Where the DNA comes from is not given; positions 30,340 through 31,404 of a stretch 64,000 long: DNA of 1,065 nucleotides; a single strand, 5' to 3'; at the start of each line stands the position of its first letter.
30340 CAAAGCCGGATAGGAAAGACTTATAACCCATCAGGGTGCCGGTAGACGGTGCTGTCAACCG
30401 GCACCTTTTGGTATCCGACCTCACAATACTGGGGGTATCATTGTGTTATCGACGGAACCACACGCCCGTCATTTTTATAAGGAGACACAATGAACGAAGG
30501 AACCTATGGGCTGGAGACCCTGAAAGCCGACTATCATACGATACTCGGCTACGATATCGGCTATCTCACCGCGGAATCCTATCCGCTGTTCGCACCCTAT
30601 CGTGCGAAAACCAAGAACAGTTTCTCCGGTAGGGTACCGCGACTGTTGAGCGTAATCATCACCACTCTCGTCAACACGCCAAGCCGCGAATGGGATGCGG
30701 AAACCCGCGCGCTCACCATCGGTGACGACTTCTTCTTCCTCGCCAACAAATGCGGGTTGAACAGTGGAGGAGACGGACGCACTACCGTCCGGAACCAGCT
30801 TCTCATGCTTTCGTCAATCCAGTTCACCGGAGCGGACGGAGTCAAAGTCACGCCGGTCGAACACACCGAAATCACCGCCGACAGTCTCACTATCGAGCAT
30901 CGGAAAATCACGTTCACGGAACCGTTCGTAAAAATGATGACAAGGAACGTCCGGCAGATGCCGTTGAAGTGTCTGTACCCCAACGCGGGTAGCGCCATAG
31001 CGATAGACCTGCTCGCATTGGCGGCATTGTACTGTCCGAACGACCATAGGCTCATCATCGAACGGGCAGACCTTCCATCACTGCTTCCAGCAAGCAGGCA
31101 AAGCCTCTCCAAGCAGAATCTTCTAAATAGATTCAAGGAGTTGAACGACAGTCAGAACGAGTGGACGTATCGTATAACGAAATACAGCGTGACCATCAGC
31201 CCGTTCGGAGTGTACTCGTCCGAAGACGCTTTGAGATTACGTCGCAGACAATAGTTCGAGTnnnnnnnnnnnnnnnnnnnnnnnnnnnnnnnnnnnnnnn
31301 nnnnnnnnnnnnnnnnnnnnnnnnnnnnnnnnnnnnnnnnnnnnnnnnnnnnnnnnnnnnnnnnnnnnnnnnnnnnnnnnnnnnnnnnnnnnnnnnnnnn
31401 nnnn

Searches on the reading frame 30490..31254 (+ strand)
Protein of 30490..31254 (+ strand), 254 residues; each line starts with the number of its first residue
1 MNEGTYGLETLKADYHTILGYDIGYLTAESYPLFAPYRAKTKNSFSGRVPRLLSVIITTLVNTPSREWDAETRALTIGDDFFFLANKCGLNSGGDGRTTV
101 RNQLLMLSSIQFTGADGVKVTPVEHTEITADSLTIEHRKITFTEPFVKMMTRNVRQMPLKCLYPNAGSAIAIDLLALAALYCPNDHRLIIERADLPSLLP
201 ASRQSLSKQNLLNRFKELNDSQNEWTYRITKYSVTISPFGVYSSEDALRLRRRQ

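Call 25: search_protein_families(library=pfam, proteins=[window:30490-31254:+], max_evalue=0.01)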
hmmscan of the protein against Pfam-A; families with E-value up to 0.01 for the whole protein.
window:30490-31254:+ (254 aa): 1 family
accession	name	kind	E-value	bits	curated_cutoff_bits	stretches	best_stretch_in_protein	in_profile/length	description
PF20004.4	fvmX6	-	0.003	17.1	27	1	44-103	93-152/349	FtsH ternary system domain X6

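Call 42: search_protein_families(library=pfam, proteins=[window:30490-31254:+], max_evalue=10)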
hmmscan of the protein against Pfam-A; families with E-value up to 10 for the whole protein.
window:30490-31254:+ (254 aa): 4 families
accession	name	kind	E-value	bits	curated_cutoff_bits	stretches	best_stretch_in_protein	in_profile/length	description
PF20004.4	fvmX6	-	0.003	17.1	27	1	44-103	93-152/349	FtsH ternary system domain X6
PF06675.16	DUF1177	-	0.094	12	25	1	87-156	47-115/272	Protein of unknown function (DUF1177)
PF13625.11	Helicase_C_3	-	0.18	12.2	34.2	1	192-235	4-46/125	Helicase conserved C-terminal domain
PF03882.20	KicB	-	0.19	12.4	22.1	1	205-239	78-111/115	MukF winged-helix domain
